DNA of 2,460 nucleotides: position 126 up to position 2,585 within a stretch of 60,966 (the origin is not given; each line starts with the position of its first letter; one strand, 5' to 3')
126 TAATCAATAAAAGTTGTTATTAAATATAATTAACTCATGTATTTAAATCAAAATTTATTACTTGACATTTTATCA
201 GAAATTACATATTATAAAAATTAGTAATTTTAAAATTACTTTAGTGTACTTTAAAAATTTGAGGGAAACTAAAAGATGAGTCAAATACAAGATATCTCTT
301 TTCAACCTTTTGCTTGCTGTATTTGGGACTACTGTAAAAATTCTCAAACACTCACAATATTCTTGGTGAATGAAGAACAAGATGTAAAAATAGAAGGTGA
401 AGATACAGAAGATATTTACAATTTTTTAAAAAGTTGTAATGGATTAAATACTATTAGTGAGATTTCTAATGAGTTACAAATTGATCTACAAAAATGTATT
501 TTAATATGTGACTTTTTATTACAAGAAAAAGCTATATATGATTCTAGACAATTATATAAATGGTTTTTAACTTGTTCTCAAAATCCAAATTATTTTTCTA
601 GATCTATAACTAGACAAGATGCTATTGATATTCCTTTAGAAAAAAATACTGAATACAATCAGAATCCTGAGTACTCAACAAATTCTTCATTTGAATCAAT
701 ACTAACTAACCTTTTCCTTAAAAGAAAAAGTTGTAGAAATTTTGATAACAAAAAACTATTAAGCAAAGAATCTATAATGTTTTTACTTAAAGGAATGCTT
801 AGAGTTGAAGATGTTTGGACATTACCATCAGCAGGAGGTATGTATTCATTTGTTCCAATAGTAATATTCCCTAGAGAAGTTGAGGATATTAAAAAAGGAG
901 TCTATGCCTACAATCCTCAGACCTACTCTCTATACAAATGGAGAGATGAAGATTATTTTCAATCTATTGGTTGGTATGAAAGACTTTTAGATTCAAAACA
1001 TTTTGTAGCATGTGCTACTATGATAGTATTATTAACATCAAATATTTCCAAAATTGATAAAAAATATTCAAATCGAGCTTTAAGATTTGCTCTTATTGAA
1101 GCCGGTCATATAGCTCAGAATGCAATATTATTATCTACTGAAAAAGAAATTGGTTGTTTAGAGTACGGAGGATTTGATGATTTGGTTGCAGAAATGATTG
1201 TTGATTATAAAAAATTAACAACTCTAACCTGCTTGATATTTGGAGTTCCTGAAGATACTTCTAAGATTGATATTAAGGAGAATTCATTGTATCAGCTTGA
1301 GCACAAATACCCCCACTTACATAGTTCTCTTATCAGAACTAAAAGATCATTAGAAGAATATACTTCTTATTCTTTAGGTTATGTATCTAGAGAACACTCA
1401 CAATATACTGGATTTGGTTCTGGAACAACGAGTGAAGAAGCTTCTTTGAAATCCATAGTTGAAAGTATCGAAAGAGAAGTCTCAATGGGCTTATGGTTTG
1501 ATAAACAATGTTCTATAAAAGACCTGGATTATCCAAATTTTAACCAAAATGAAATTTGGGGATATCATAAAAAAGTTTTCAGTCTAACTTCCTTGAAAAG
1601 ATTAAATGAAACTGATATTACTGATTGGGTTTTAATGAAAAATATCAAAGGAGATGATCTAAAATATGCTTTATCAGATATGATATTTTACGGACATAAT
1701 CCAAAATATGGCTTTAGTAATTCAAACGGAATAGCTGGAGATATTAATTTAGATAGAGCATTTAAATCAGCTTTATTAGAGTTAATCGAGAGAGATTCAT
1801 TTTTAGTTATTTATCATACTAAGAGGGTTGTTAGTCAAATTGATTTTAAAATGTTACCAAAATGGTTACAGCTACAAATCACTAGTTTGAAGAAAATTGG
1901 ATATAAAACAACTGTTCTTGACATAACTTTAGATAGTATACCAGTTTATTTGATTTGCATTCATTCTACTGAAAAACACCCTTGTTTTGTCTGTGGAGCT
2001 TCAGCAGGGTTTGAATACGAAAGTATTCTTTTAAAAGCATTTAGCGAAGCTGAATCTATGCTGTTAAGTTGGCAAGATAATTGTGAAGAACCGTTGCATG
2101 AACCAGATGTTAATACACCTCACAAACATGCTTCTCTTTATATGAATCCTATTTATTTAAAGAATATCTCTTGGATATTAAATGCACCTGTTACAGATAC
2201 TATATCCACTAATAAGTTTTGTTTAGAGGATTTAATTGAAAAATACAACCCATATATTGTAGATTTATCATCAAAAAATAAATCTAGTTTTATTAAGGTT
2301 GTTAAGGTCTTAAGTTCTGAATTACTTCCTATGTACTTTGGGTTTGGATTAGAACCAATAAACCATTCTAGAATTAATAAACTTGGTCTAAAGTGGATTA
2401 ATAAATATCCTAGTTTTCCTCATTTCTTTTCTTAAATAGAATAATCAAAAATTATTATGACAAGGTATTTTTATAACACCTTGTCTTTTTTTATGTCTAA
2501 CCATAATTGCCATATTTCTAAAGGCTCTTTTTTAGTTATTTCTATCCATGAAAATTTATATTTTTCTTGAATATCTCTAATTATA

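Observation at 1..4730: Compact RiPP-like locus built around a single RRE-SagB-YcaO fusion protein with two metallopeptidases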

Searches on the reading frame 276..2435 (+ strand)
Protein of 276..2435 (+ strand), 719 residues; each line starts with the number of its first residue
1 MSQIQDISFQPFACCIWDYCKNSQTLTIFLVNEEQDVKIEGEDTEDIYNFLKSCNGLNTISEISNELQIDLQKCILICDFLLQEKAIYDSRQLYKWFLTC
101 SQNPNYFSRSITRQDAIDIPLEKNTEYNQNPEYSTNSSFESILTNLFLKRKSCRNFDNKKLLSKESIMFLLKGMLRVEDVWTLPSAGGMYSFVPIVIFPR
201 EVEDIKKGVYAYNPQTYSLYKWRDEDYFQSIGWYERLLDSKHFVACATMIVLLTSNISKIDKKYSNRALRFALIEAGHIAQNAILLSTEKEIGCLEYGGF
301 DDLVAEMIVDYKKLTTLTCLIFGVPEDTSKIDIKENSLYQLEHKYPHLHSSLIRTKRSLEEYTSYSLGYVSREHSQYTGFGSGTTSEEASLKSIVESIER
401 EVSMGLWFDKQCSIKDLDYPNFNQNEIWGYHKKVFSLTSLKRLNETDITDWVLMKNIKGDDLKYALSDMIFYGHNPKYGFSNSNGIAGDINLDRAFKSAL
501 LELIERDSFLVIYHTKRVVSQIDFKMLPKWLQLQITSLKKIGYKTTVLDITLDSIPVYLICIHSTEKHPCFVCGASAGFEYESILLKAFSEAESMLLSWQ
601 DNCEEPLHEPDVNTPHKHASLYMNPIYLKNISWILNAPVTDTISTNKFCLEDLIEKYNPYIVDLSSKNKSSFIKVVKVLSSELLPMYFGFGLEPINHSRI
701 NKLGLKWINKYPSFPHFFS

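Call 3: search_protein_families(library=pfam, proteins=[window:276-2435:+], max_evalue=0.1)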
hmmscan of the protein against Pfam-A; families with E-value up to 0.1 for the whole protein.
window:276-2435:+ (719 aa): 2 families
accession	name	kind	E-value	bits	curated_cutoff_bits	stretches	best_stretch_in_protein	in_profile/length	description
PF02624.21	YcaO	-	1e-27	97.8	25.7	2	381-682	2-323/325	YcaO cyclodehydratase, ATP-ad Mg2+-binding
PF00881.29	Nitroreductase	-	1.7e-11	45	23.5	1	149-302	3-145/167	Nitroreductase family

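Call 4: search_protein_families(library=ncbifam, proteins=[window:276-2435:+], max_evalue=0.1)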
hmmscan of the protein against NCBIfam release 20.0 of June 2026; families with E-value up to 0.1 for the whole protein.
window:276-2435:+ (719 aa): 5 families
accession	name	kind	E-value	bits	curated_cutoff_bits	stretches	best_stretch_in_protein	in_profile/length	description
TIGR03604.1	TOMM_cyclo_SagD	subfamily_domain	7e-27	94.3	219.25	2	439-635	64-276/377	thiazole/oxazole-forming peptide maturase, SagD family component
TIGR03605.1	antibiot_sagB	domain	2.1e-21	76.2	78.4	1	178-308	27-155/173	SagB family peptide dehydrogenase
TIGR04511.1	SagB_rel_DH_2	exception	5.6e-15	55.3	240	1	140-325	171-367/380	putative peptide maturation dehydrogenase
TIGR03266.1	methan_mark_1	equivalog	5.1e-11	42.2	365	1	381-591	57-264/376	YcaO-related McrA-glycine thioamidation protein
TIGR00702.1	TIGR00702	domain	9.2e-07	28.2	75.65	1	481-576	153-247/377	YcaO-type kinase domain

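Call 6: find_homologous_proteins(query=window:276-2435:+)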
Query window:276-2435:+ (719 aa): 7 proteins with E <= 0.001 among 8000 candidates.
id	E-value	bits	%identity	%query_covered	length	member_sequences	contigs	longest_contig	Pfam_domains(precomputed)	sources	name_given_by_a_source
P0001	0.0e+0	1655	100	100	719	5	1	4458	PF00881.30,PF02624.22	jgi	-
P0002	5.5e-250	850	58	89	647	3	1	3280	PF00881.30,PF02624.22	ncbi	ncbi:MAG: YcaO-like family protein, partial [Minisyncoccia bacterium]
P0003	1.5e-73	267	29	95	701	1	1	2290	PF00881.30,PF02624.22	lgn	-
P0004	8.3e-68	248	30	99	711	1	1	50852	PF00881.30,PF02624.22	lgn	-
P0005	5.1e-63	232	30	96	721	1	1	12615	PF00881.30,PF02624.22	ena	-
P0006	7.4e-46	175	26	97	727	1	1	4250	PF00881.30,PF02624.22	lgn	-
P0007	1.1e-4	39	26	24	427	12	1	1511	PF00881.30,PF01965.31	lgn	-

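Call 9: find_encoding_contigs(protein=P0004, flank=10000, max_places=3)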
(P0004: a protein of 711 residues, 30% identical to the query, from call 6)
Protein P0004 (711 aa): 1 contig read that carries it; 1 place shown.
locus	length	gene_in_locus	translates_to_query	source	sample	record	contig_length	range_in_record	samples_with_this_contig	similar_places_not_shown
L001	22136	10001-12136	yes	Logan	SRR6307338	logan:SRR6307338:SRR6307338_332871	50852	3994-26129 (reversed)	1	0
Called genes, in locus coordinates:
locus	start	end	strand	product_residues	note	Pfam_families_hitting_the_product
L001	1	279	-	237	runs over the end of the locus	-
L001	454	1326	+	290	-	-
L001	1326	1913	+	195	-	-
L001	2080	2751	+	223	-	PF00072:Response_reg, PF00486:Trans_reg_C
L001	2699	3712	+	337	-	PF00512:HisKA, PF02518:HATPase_c, PF14501:HATPase_c_5 (weak)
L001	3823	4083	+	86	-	-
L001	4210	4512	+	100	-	-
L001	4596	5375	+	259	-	PF03988:DUF347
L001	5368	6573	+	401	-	PF03988:DUF347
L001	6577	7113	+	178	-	PF14378:PAP2_3 (weak), PF01569:PAP2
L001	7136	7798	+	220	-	PF14360:PAP2_C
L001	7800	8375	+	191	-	PF09335:VTT_dom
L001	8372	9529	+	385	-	PF13477:Glyco_trans_4_2 (weak), PF13439:Glyco_transf_4, PF13579:Glyco_trans_4_4 (weak), PF00534:Glycos_transf_1, PF13692:Glyco_trans_1_4, PF13524:Glyco_trans_1_2 (weak)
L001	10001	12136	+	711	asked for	PF00881:Nitroreductase, PF02624:YcaO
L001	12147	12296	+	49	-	-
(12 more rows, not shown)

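Call 10: find_encoding_contigs(protein=P0005, flank=10000, max_places=3)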
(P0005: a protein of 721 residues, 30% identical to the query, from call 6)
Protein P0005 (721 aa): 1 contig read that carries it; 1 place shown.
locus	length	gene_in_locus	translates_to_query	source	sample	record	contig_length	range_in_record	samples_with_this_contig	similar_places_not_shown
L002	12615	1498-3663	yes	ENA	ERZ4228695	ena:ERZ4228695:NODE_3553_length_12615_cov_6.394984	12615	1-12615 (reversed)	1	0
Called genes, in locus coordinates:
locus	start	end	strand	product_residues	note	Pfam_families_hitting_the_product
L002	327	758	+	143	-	PF12680:SnoaL_2 (weak)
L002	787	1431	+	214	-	PF10026:DUF2268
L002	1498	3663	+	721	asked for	PF00881:Nitroreductase, PF02624:YcaO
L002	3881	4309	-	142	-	-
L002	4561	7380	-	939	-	PF04313:HSDR_N, PF04851:ResIII, PF00270:DEAD (weak), PF18766:SWI2_SNF2, PF22679:T1R_D3-like, PF12008:EcoR124_C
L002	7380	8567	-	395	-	PF01420:Methylase_S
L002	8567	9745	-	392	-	PF01420:Methylase_S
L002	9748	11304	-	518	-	PF12161:HsdM_N, PF02384:N6_Mtase, PF05175:MTS (weak)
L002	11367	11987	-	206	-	-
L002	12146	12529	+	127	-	-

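Call 11: find_encoding_contigs(protein=P0002, flank=10000, max_places=3)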
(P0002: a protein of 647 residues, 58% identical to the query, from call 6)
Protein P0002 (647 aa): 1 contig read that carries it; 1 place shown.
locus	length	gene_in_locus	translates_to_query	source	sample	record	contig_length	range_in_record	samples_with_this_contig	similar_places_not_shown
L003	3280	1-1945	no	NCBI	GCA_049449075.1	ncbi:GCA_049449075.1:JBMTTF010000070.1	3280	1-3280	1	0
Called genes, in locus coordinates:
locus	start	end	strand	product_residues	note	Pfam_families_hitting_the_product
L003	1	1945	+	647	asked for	PF00881:Nitroreductase, PF02624:YcaO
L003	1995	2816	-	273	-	PF18958:DUF5700 (weak), PF10026:DUF2268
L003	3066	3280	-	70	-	?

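Call 12: find_encoding_contigs(protein=P0003, flank=10000, max_places=3)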
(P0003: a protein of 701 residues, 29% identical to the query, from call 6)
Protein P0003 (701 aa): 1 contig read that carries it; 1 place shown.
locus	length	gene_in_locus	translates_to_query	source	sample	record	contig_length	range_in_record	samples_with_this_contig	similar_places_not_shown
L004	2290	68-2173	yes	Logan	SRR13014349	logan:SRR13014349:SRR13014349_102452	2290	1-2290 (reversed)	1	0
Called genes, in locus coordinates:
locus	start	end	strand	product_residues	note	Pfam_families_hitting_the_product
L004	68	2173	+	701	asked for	PF00881:Nitroreductase, PF02624:YcaO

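Call 13: find_encoding_contigs(protein=P0006, flank=10000, max_places=3)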
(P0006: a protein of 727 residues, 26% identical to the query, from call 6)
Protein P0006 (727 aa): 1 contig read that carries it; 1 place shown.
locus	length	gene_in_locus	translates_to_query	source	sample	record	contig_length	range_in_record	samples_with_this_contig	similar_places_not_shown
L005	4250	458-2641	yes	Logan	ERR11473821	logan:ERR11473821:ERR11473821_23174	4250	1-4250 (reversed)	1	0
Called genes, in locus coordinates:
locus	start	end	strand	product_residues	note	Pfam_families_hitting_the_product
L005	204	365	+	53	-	-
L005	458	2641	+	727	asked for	PF00881:Nitroreductase, PF02624:YcaO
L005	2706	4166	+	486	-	PF00005:ABC_tran, PF02463:SMC_N (faint), PF07693:KAP_NTPase (faint), PF13555:AAA_29 (faint), PF13304:AAA_21 (faint), PF13401:AAA_22 (faint), PF00005:ABC_tran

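Call 26: search_solved_structures(query=window:276-2435:+, max_evalue=1, show_alignments=2)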
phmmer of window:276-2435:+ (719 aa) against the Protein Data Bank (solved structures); distinct sequences matched with E-value up to 1: 9.
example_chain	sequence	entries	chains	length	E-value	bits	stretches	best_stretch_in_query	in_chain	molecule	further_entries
7ly5_B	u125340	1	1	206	1.8e-11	46.5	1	142-300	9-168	BmdC, oxidase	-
7ly4_A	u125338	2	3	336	2.1e-11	46.2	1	116-300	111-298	BmdC, Oxidase | BmdC, NRPS oxidase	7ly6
7ly7_B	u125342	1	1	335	2.2e-11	46.2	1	116-300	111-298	BmdC, Oxidase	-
3eo7_A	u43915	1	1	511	8.7e-10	40.9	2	182-302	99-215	Putative Nitroreductase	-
6pe3_A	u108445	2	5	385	1.7e-08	36.7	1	444-593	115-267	Uncharacterized protein MJ1094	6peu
7u58_A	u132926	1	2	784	5.7e-06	28.3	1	442-596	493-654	MusD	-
4bs9_A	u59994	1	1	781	0.0033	19.2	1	442-607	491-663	TRUD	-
6gos_C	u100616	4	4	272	0.028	16.1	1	152-327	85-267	Microcin B17-processing protein McbC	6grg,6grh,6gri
4v1t_A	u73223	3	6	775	0.18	13.4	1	444-596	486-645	LYND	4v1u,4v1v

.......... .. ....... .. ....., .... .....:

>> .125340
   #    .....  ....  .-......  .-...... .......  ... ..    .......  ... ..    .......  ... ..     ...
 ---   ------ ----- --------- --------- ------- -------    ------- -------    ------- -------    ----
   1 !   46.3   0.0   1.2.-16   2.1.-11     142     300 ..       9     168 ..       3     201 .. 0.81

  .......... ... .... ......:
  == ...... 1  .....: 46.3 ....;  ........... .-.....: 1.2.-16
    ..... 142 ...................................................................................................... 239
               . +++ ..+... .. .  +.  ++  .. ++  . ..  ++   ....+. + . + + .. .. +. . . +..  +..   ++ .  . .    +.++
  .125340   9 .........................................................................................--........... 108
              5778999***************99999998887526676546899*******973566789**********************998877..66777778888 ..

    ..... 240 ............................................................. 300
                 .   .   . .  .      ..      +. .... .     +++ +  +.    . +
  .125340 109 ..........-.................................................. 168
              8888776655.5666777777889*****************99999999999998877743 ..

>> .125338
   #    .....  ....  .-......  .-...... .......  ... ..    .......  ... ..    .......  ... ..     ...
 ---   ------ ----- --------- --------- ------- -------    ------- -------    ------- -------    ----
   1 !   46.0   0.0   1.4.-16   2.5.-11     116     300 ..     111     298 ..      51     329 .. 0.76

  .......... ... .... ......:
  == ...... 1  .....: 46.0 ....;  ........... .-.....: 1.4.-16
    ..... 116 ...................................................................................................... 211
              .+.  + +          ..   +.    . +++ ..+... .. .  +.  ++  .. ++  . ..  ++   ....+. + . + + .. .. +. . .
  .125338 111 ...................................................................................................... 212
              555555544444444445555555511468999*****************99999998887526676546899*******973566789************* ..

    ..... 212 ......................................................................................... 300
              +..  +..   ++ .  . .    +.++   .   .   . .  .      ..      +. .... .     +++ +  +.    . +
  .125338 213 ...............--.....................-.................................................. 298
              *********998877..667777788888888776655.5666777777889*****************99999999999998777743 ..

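Call 30: search_protein_representatives(alignment_id=A1)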
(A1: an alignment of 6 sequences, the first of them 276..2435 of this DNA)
Query: 6 sequences, 719 profile positions. Proteins with E-value up to 0.001 (for the whole library): 23514; up to 1e-10: 12921; up to 1e-30: 987. The best 150 are listed.
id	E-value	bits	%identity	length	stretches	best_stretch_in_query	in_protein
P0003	4.1e-295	997.0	-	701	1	5-719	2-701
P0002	8.8e-283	956.2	-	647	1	74-719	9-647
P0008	4.9e-273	924.0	-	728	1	1-719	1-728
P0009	3.5e-265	898.1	-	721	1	3-719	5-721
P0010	5.0e-205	699.2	-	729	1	4-719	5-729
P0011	6.0e-202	689.0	-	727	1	3-719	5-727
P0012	6.4e-191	652.5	-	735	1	3-719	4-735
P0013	8.1e-188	642.3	-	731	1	2-719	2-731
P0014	2.8e-186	637.2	-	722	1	5-719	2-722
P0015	4.1e-186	636.7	-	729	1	3-719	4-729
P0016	7.8e-181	619.2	-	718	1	1-719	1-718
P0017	1.0e-180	618.8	-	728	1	3-719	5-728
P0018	3.2e-178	610.6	-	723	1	5-719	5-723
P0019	1.8e-177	608.1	-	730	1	4-719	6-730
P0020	5.0e-177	606.6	-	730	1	3-719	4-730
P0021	5.7e-177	606.4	-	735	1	3-719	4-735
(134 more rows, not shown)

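Call 32: find_related_loci(query=A3, collection=genome_contigs, flank=6000)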
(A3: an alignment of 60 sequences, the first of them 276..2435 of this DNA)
Query A3 (719 aa) in genome_contigs; peptide patterns used: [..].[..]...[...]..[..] (x = any residue, [..] = any of these).
599 stretches matched a pattern (row limit reached: there are more); 562 encode a relative of the query (tblastn E <= 1e-3); the best 80 are kept; 80 distinct loci.
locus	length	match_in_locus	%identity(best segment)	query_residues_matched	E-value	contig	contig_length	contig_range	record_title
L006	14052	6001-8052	33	43-719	6e-94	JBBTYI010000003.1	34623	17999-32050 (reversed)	MAG: Patescibacteria group bacterium isolate H43-bin026_1 H43_bin026_1_000000000003, whole genome shotgun sequence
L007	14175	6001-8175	29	19-719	1e-89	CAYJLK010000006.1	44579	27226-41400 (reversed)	MAG TPA_asm: uncultured Candidatus Saccharibacteria bacterium isolate ERP124720_co1_118 genome assembly, contig: NODE_11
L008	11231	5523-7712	30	9-719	5e-84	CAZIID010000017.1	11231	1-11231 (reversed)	MAG TPA_asm: uncultured Candidatus Saccharibacteria bacterium isolate SRP272421_co4_124 genome assembly, contig: NODE_17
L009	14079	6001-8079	29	42-719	3e-82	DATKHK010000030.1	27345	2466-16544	MAG TPA_asm: Candidatus Saccharimonadales bacterium isolate SMAG_U14575 k141_81120, whole genome shotgun sequence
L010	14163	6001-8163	30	14-719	9e-78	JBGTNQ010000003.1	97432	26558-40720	MAG: Candidatus Paceibacteria bacterium isolate JTS-RE391 k141_6850900, whole genome shotgun sequence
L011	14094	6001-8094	27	47-719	1e-74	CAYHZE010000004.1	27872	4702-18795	MAG TPA_asm: uncultured Candidatus Saccharibacteria bacterium isolate ERP119705_co17_184 genome assembly, contig: NODE_1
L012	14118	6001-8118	28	9-700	3e-67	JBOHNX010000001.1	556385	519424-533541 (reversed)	MAG: Candidatus Saccharimonadales bacterium isolate SD8036_maxbin2.bin.8 NODE_2_length_556385_cov_14.177026, whole genom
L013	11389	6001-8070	26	45-719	5e-67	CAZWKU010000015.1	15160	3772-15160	MAG TPA_asm: uncultured Candidatus Saccharibacteria bacterium isolate ERP113451_co3_431 genome assembly, contig: NODE_30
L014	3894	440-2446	30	48-716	1e-64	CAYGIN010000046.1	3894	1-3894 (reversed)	MAG TPA_asm: uncultured Candidatus Saccharibacteria bacterium isolate ERP113451_co1_187 genome assembly, contig: NODE_35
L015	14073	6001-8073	29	39-719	5e-64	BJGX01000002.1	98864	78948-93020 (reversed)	Candidatus Saccharibacteria bacterium LBMAG_Ca.Saccharibacteria_epi.bin1 DNA, sequence02, whole genome shotgun sequence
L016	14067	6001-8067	26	45-719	1e-56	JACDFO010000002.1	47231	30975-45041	MAG: Candidatus Saccharibacteria bacterium isolate MGR_bin388 SD2905_NODE_76_length_47231_cov_1.090417, whole genome sho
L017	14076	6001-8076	27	45-719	1e-58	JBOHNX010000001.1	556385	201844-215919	MAG: Candidatus Saccharimonadales bacterium isolate SD8036_maxbin2.bin.8 NODE_2_length_556385_cov_14.177026, whole genom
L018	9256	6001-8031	26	54-719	2e-53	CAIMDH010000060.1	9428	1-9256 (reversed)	uncultured bacterium isolate ErkenSummer_bin-2863 genome assembly, contig: bin-2863:060/147, whole genome shotgun sequen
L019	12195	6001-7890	26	87-700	2e-50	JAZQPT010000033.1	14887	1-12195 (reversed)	MAG: Candidatus Saccharimonadales bacterium isolate T1900045238_TH20190008.MAGScoT_cleanbin_000005 SGB_5494_k141_77711,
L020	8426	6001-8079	25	47-706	3e-50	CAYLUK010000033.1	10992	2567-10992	MAG TPA_asm: uncultured Gammaproteobacteria bacterium isolate SRP062349_co1_88 genome assembly, contig: NODE_1200_length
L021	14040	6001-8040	25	54-719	8e-50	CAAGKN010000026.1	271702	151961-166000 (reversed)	MAG TPA_asm: Clostridia bacterium, isolate HGM13686, WGS project CAAGKN010000000 data, contig: SRS476302_88_k119_313746,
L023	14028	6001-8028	24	42-699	3e-47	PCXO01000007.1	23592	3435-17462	MAG: Candidatus Yanofskybacteria bacterium CG10_big_fil_rev_8_21_14_0_10_46_23 CG10_8_21_14_0.10_scaffold_4173_c, whole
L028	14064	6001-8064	23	47-718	2e-43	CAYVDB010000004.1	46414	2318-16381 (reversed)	MAG TPA_asm: uncultured Candidatus Saccharibacteria bacterium isolate SRP287051_co2_78 genome assembly, contig: NODE_172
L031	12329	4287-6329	22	47-719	3e-38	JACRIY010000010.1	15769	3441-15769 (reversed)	MAG: Rhodocyclales bacterium isolate NC_groundwater_1815_Pr3_B-0.1um_65_54 SR-2_scaffold_141_272580, whole genome shotgu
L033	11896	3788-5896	25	27-719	7e-38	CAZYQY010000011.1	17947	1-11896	MAG TPA_asm: uncultured Candidatus Saccharibacteria bacterium isolate binchicken_co100_35 genome assembly, contig: NODE_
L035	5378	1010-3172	23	6-719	9e-37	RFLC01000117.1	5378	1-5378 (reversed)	MAG: Candidatus Pacearchaeota archaeon isolate J144 k99_578762, whole genome shotgun sequence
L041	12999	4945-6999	26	29-719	5e-44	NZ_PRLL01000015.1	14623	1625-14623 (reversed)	Candidatus Nanosyncoccus nanoralicus strain TM7_KMM_G3_1_HOT_351 G3KMM_15, whole genome shotgun sequence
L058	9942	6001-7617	32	143-700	9e-18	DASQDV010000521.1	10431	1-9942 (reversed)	MAG TPA_asm: Pyrinomonadaceae bacterium isolate SMAG_U11736 k141_178012, whole genome shotgun sequence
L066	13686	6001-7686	22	166-719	5e-17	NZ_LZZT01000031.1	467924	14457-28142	Achromobacter sp. UMC71 AC71_contig000031, whole genome shotgun sequence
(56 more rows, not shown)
